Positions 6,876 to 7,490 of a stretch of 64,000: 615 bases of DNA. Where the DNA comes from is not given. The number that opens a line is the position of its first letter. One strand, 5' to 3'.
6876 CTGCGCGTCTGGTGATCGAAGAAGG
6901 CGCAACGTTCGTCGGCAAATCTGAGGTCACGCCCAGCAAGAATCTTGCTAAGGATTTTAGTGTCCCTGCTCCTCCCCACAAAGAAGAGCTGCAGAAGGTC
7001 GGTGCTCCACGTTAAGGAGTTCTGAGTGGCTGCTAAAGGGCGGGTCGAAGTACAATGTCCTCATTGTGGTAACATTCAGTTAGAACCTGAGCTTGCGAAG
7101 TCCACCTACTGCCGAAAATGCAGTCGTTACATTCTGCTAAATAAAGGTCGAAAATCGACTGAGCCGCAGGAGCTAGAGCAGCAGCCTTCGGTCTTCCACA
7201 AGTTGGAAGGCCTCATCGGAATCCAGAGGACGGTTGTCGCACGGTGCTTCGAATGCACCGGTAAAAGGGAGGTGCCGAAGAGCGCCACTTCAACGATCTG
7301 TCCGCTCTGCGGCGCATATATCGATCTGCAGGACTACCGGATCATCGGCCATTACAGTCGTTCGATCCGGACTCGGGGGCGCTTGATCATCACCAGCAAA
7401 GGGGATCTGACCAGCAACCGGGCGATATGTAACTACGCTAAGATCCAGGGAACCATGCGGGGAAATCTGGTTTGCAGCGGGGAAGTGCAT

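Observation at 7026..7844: Bactofilin fused to two N-terminal CxxC...CxxC zinc ribbons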

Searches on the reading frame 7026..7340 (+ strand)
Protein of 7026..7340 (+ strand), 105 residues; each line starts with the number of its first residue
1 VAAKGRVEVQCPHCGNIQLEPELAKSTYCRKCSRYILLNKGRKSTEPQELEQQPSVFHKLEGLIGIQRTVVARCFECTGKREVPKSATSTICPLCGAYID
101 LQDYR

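Call 33: search_protein_representatives(alignment_id=A2)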
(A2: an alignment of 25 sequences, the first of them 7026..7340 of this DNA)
Query: 25 sequences, 105 profile positions. Proteins with E-value up to 0.001 (for the whole library): 275; up to 1e-10: 76; up to 1e-30: 3. The best 150 are listed.
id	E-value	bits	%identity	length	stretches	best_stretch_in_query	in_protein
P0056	2.5e-74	262.4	-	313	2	3-105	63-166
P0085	1.2e-55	202.3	-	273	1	1-105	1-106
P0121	1.2e-44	166.9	-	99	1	16-103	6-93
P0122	3.7e-28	114.0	-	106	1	1-63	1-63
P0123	6.1e-28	113.3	-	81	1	1-62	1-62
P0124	2.9e-26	107.9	-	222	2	48-105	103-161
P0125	1.0e-25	106.1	-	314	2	45-105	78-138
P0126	3.1e-24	101.4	-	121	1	1-66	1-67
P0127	4.9e-24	100.7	-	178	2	6-51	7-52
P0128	9.4e-24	99.8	-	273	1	6-105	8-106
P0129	7.1e-23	97.0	-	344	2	48-105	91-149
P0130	1.6e-22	95.9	-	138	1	47-105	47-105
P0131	1.8e-22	95.7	-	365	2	52-105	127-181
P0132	1.5e-21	92.7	-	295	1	3-105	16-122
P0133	1.0e-20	90.0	-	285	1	4-105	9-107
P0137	7.5e-19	84.1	-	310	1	6-105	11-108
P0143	6.4e-17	77.8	-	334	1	4-104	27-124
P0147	4.7e-15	71.9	-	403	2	4-44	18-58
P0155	1.7e-13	66.9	-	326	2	4-49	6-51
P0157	3.0e-13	66.0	-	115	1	4-104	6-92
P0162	5.6e-13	65.2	-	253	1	3-103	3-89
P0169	3.6e-12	62.6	-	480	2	4-46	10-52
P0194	9.5e-11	58.0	-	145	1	5-105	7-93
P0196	1.3e-10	57.5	-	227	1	7-105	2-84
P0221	7.1e-10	55.2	-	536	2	9-41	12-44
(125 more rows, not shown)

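Call 36: search_protein_families(library=pfam, alignment_id=A3, max_evalue=0.001)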
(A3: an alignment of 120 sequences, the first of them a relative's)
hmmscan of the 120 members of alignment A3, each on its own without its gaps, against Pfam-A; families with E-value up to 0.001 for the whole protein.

A. member 1, P0125 (314 aa): 1 family
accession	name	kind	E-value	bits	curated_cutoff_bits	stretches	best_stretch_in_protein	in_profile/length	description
PF04519.19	Bactofilin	-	2.3e-22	79.5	27.9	2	135-212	17-93/98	Polymer-forming cytoskeletal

B. families by the number of members that match (of 120 scanned): 39 families (the first 25 are shown)
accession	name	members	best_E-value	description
PF04519.19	Bactofilin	103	3.4e-31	Polymer-forming cytoskeletal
PF12773.13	DZR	21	5.7e-07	Double zinc ribbon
PF14319.11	Zn_Tnp_IS91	18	6.3e-07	Transposase zinc-binding domain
PF01155.25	HypA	18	2.2e-05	Hydrogenase/urease nickel incorporation, metallochaperone, hypA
PF22289.1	DmmA-like_C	16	6.2e-07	Dimethylamine monooxygenase subunit DmmA-like, C-terminal domain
PF14599.11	zinc_ribbon_6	11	2.7e-07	Zinc-ribbon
PF08271.17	Zn_Ribbon_TF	11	2.2e-06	TFIIB zinc-binding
PF13248.11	Zn_ribbon_3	9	4.5e-07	zinc-ribbon domain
PF19134.6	DUF5817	8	1.1e-05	Domain of unknown function (DUF5817)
PF13717.11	Zn_ribbon_4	7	1.5e-08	zinc-ribbon domain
PF21344.3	Zn_ribbon_LysW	7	2.3e-06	Alpha-aminoadipate carrier protein LysW-like, globular domain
PF07191.17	Zn_ribbon_6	6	1.9e-18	Double zinc ribbon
PF18912.6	DZR_2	4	8.6e-09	Double zinc ribbon domain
PF09723.15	Zn_ribbon_8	3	1.1e-06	Zinc ribbon domain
PF14149.11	YhfH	3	0.00022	YhfH-like protein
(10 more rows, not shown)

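Call 37: list_cluster_members(proteins=[P0128, P0133, P0137, P0147, P0169, P0162, P0196, P0155, P0221, P0143])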
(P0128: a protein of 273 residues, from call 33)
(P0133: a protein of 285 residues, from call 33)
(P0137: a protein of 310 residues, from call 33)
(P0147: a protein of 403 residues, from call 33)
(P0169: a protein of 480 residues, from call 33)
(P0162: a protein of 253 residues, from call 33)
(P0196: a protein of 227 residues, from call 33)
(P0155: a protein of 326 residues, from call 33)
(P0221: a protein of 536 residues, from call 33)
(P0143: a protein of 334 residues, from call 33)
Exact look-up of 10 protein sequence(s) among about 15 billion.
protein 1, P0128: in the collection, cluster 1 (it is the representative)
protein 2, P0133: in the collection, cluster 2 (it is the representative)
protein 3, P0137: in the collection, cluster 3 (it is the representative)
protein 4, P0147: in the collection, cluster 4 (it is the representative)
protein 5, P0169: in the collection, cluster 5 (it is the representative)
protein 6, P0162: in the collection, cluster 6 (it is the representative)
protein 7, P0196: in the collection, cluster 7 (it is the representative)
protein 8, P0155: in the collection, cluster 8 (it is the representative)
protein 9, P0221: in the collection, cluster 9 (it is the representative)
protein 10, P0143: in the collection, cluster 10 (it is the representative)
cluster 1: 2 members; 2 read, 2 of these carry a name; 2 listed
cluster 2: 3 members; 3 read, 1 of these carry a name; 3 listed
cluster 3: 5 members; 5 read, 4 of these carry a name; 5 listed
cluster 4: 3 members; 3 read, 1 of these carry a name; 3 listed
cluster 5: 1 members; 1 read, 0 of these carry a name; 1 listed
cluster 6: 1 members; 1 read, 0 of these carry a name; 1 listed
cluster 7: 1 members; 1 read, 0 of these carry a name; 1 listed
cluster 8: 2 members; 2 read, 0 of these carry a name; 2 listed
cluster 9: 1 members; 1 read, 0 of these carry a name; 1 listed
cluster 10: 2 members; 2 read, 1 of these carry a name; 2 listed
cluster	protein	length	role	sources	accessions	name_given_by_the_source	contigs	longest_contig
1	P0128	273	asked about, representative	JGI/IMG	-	cytoskeletal protein CcmA (bactofilin family)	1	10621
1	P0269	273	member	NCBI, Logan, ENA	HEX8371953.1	MAG TPA: polymer-forming cytoskeletal protein [Chthoniobacterales bacterium]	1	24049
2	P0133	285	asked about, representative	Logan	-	-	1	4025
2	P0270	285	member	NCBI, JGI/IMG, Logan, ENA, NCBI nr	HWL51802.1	MAG TPA: polymer-forming cytoskeletal protein [Chthoniobacteraceae bacterium] | polymer-forming cytoskeletal protein [Chthoniobacteraceae bacterium]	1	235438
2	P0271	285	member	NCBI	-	-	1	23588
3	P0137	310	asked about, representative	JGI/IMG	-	cytoskeletal protein CcmA (bactofilin family)/predicted RNA-binding Zn-ribbon protein ...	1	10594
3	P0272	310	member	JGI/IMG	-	cytoskeletal protein CcmA (bactofilin family)/predicted RNA-binding Zn-ribbon protein ...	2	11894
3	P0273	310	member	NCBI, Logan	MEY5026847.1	MAG: hypothetical protein RLZZ244_2375 [Verrucomicrobiota bacterium]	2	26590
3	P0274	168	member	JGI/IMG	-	cytoskeletal protein CcmA (bactofilin family)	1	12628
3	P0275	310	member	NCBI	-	-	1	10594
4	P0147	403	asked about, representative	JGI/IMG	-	-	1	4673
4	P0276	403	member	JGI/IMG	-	cytoskeletal protein CcmA (bactofilin family)/ribosomal protein S27E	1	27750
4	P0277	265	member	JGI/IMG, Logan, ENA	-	-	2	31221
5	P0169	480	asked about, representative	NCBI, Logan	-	-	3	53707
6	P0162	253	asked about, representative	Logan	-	-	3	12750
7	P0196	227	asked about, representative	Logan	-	-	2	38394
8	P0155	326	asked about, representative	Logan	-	-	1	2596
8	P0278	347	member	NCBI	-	-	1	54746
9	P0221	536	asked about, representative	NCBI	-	-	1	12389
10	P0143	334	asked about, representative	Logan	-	-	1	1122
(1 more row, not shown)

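Call 38: find_homologous_proteins(query=A3, max_evalue=1e-10)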
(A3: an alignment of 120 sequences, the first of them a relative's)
Query A3 (120 sequences) (314 aa, profile of the alignment): 145 proteins with E <= 1e-10 among 8000 candidates; the best 120 are listed.
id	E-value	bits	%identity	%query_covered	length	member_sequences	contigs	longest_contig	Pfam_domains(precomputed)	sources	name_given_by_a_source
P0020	1.7e-118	416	43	84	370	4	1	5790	PF14319.12,PF19134.7,PF01155.26,PF04519.20,PF01667.24,PF17026.11,PF02150.22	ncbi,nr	ncbi:MAG: polymer-forming cytoskeletal protein [Verrucomicrobia bacterium]|nr:polymer-forming cytosk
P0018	2.8e-118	415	41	84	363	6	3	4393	PF14319.12,PF05265.21,PF19134.7,PF04519.20,PF17026.11,PF02150.22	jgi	jgi:cytoskeletal protein CcmA (bactofilin family)/ribosomal protein S27E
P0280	6.9e-106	374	63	87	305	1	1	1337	PF04519.20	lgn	-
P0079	4.2e-105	371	38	84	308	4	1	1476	PF14319.12,PF19134.7,PF01155.26,PF04519.20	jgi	jgi:cytoskeletal protein CcmA (bactofilin family)/Zn finger protein HypA/HybF involved in hydrogenas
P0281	2.0e-104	369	58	87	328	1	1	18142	PF04519.20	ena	-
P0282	4.8e-104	368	55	100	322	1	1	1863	PF04519.20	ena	-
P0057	1.9e-103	366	39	84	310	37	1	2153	PF14319.12,PF19134.7,PF01155.26,PF04519.20,PF17026.11,PF02150.22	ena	-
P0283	7.0e-103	364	55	96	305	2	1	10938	PF04519.20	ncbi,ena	-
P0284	9.5e-103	364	52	100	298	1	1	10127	PF04519.20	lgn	-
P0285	1.2e-102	363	52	100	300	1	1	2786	PF04519.20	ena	-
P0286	1.4e-102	363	54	100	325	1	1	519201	PF04519.20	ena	-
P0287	1.5e-102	363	57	88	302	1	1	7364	PF04519.20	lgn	-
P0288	1.5e-102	363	53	97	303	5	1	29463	PF04519.20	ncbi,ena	-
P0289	2.2e-102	362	58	91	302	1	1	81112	PF04519.20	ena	-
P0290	2.2e-102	362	56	100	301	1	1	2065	PF04519.20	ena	-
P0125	6.8e-98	348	100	100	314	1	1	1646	PF04519.20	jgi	jgi:cytoskeletal protein CcmA (bactofilin family)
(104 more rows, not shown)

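Call 39: find_encoding_contigs(protein=P0169, flank=6000, max_places=2)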
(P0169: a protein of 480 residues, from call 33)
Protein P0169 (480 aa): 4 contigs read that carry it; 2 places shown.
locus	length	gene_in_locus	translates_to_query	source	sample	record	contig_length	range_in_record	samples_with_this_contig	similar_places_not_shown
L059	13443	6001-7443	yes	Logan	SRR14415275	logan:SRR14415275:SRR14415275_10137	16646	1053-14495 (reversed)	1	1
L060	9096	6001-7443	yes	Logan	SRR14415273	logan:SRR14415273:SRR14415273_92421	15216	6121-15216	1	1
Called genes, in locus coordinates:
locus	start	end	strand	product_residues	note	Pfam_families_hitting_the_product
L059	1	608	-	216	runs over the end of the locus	PF00730:HhH-GPD, PF00633:HHH (weak)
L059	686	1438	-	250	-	PF06725:3D (weak)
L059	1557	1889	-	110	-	-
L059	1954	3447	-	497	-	PF02074:Peptidase_M32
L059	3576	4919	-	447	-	PF00909:Ammonium_transp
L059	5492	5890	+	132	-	-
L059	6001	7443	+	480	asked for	PF04519:Bactofilin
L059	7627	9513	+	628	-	PF02518:HATPase_c, PF00204:DNA_gyraseB, PF01751:Toprim, PF00986:DNA_gyraseB_C (weak)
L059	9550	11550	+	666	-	PF00521:DNA_topoisoIV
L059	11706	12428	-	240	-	-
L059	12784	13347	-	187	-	PF02834:LigT_PEase (faint), PF13563:2_5_RNA_ligase2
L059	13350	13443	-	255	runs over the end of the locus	PF01479:S4, PF00849:PseudoU_synth_2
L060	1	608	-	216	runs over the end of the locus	PF00730:HhH-GPD, PF00633:HHH (weak)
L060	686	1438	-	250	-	PF06725:3D (weak)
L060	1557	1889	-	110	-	-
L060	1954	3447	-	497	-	PF02074:Peptidase_M32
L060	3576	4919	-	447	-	PF00909:Ammonium_transp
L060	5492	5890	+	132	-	-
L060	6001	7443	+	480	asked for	PF04519:Bactofilin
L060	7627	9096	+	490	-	?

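Call 40: find_encoding_contigs(protein=P0221, flank=6000, max_places=2)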
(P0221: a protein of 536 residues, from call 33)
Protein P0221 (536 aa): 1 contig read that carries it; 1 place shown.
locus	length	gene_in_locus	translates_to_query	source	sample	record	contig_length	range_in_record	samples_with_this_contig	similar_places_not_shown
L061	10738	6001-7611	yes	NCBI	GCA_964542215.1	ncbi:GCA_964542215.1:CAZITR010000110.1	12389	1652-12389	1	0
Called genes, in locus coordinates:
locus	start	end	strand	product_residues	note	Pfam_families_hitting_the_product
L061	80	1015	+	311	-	PF01479:S4 (faint), PF00849:PseudoU_synth_2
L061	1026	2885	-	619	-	PF00271:Helicase_C, PF08482:HrpB_C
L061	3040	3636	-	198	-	PF00270:DEAD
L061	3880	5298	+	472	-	PF07992:Pyr_redox_2, PF12831:FAD_oxidored (weak), PF13738:Pyr_redox_3, PF00070:Pyr_redox, PF02852:Pyr_redox_dim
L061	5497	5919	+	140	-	PF04519:Bactofilin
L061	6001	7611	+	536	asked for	PF04519:Bactofilin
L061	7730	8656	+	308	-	PF16697:Yop-YscD_cpl, PF00498:FHA, PF00211:Guanylate_cyc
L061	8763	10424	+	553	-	PF00069:Pkinase, PF07714:PK_Tyr_Ser-Thr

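Call 41: find_encoding_contigs(protein=P0278, flank=6000, max_places=1)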
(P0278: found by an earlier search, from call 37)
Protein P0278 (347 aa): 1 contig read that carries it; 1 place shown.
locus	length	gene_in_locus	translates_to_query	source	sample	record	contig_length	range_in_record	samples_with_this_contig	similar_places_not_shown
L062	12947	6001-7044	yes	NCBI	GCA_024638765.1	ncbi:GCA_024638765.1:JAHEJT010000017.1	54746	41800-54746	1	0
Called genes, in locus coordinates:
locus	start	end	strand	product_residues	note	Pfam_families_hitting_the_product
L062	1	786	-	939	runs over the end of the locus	PF00521:DNA_topoisoIV, PF03989:DNA_gyraseA_C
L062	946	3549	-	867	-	PF02518:HATPase_c, PF00204:DNA_gyraseB, PF01751:Toprim, PF00986:DNA_gyraseB_C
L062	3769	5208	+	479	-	PF01262:AlaDh_PNT_C (faint), PF07992:Pyr_redox_2, PF12831:FAD_oxidored (weak), PF13738:Pyr_redox_3, PF00070:Pyr_redox, PF02852:Pyr_redox_dim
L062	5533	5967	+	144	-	PF04519:Bactofilin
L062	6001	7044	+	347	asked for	PF04519:Bactofilin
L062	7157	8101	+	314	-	PF02445:NadA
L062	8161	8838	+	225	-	PF02834:LigT_PEase (weak), PF13563:2_5_RNA_ligase2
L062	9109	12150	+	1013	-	PF00498:FHA, PF16697:Yop-YscD_cpl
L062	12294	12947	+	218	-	?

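Call 42: find_encoding_contigs(protein=P0196, flank=6000, max_places=1)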
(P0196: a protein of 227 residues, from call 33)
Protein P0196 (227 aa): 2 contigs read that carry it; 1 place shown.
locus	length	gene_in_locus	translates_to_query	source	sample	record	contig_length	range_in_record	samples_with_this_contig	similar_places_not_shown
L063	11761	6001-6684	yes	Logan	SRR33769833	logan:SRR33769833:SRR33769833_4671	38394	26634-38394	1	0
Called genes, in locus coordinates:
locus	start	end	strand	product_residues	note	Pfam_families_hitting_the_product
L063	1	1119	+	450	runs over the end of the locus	PF02065:Melibiase (weak), PF01055:Glyco_hydro_31_2nd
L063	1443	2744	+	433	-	PF01595:CNNM, PF00571:CBS (faint), PF03471:CorC_HlyC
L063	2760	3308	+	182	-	PF14602:Hexapep_2 (faint), PF25084:LbH_EIF2B (weak), PF25087:GMPPB_C (weak), PF00132:Hexapep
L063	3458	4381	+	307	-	PF02445:NadA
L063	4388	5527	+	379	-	PF00989:PAS (weak), PF13188:PAS_8 (weak), PF08448:PAS_4, PF00512:HisKA, PF02518:HATPase_c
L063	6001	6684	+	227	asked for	PF04519:Bactofilin (faint)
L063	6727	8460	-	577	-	PF16697:Yop-YscD_cpl, PF00498:FHA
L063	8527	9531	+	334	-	-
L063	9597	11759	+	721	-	?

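Call 43: find_encoding_contigs(protein=P0162, flank=6000, max_places=1)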
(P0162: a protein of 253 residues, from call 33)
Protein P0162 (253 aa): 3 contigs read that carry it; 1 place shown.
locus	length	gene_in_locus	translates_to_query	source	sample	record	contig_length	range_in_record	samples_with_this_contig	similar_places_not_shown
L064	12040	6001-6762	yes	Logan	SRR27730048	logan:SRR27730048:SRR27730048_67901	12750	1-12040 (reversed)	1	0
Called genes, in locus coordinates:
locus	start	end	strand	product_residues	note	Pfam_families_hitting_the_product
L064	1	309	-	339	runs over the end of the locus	?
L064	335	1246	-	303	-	PF10672:Methyltrans_SAM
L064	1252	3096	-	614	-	PF01435:Peptidase_M48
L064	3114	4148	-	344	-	PF00561:Abhydrolase_1, PF12146:Hydrolase_4 (weak), PF12697:Abhydrolase_6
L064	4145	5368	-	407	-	PF00270:DEAD, PF04851:ResIII, PF00271:Helicase_C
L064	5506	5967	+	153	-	PF04519:Bactofilin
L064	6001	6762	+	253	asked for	PF04519:Bactofilin (faint)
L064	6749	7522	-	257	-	PF00535:Glycos_transf_2, PF13641:Glyco_tranf_2_3 (weak)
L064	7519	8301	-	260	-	PF01553:Acyltransferase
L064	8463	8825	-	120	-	PF00011:HSP20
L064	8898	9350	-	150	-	PF00011:HSP20, PF17886:ArsA_HSP20 (weak)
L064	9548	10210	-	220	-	PF03548:LolA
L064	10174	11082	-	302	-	PF03279:Lip_A_acyltrans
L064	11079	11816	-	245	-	PF01522:Polysacc_deac_1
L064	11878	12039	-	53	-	?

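Call 44: list_cluster_members(proteins=[L062:949-3549:-, L059:7627-9510:+, L059:9550-11547:+, L061:3880-5295:+, L061:1029-2885:-, L064:4148-5368:-, L064:1255-3096:-, L063:3458-4378:+, L063:1443-2741:+, L062:7157-8098:+])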
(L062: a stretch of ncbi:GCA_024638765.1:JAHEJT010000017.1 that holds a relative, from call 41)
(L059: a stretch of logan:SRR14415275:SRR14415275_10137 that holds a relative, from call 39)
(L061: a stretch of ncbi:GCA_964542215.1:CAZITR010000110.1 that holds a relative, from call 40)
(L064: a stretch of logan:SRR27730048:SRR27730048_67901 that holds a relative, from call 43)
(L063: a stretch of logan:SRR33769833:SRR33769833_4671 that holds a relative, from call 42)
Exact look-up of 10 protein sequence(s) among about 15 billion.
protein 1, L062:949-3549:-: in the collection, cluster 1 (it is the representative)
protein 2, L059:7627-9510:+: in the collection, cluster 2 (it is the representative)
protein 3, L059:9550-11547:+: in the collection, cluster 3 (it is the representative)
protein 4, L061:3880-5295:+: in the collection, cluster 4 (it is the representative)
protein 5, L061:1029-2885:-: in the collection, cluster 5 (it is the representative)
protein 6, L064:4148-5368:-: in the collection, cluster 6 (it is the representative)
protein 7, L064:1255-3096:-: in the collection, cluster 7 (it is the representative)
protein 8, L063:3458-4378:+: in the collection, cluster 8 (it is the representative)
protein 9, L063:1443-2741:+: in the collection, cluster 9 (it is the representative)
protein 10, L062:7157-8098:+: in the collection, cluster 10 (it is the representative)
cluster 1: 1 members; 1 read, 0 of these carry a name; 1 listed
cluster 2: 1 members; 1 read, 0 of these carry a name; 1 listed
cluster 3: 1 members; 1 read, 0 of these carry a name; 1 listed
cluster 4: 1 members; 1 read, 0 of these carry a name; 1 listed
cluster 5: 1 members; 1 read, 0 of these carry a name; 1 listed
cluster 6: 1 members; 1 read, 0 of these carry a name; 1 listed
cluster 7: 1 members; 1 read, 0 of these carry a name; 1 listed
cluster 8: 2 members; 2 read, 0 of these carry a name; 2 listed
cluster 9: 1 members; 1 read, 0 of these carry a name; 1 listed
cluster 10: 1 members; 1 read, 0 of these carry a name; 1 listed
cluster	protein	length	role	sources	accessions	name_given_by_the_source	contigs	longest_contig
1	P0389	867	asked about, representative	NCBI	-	-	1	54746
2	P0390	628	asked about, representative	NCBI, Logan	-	-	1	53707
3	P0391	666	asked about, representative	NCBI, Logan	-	-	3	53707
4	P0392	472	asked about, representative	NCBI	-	-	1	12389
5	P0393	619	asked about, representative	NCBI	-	-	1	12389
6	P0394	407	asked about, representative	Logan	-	-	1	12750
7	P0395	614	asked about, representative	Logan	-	-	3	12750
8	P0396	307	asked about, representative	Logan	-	-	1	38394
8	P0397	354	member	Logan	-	-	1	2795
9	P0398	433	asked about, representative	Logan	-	-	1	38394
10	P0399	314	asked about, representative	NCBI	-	-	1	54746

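Call 46: find_homologous_proteins(query=A4, max_evalue=1e-8)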
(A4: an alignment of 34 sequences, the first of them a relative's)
Query A4 (34 sequences) (480 aa, profile of the alignment): 21 proteins with E <= 1e-8 among 8000 candidates.
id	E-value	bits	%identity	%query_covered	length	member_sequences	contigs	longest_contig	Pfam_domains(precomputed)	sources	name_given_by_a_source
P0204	4.3e-125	437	41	99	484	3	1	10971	PF04519.20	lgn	-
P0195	8.7e-125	436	48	63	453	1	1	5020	PF04519.20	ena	-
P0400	3.6e-124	434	41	99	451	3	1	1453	PF04519.20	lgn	-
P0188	2.9e-123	431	45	99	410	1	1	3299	PF04519.20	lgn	-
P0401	2.9e-120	421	42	99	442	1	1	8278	PF04519.20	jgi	-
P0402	3.4e-120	420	42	51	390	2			PF04519.20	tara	tara:strand:+ start:1707 stop:2879 length:1173 start_codon:yes stop_codon:yes gene_type:complete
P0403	9.3e-119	416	42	99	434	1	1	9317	PF04519.20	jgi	jgi:cytoskeletal protein CcmA (bactofilin family)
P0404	1.0e-118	416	45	63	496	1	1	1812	PF04519.20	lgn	-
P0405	3.9e-117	410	41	99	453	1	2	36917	PF04519.20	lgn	-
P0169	9.3e-117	409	100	100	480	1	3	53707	PF04519.20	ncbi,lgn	-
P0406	1.1e-115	406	40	99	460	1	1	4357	PF04519.20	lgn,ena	-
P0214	1.3e-115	405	39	98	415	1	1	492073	PF04519.20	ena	-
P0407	2.1e-115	405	40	99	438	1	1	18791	PF04519.20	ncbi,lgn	-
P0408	2.5e-114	401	39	99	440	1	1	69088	PF04519.20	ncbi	-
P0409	3.1e-113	397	46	63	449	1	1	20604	PF04519.20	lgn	-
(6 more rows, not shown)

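Call 58: search_protein_families(library=ncbifam, proteins=[L059:5492-5887:+], max_evalue=0.001)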
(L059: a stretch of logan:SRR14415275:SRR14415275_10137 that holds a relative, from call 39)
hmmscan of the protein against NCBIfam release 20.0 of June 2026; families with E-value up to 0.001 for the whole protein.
L059:5492-5887:+ (132 aa): 0 families

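Call 70: predict_structure(alignment_id=A2)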
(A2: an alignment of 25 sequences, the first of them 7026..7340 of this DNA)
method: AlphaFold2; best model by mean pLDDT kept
length: 105 residues; sequences in the alignment: 25
mean_pLDDT: 68.4   pTM: 0.34
mean pLDDT of the five models: 68.4, 67.4, 67.1, 63.6, 61.7
residues with pLDDT >= 90: 1; 70-90: 64; 50-70: 15; < 50: 25
segments of 3 or more residues with pLDDT < 50: 41-63
pLDDT, mean of each block of 10 residues (from residue 1): 67 78 74 73 34 36 61 87 86 86 72
secondary structure, 60 per line:
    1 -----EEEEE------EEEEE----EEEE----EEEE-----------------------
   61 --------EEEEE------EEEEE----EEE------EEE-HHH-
elements in order: E6-10 E17-21 E26-29 E34-37 E69-73 E80-84 E89-91 E98-100
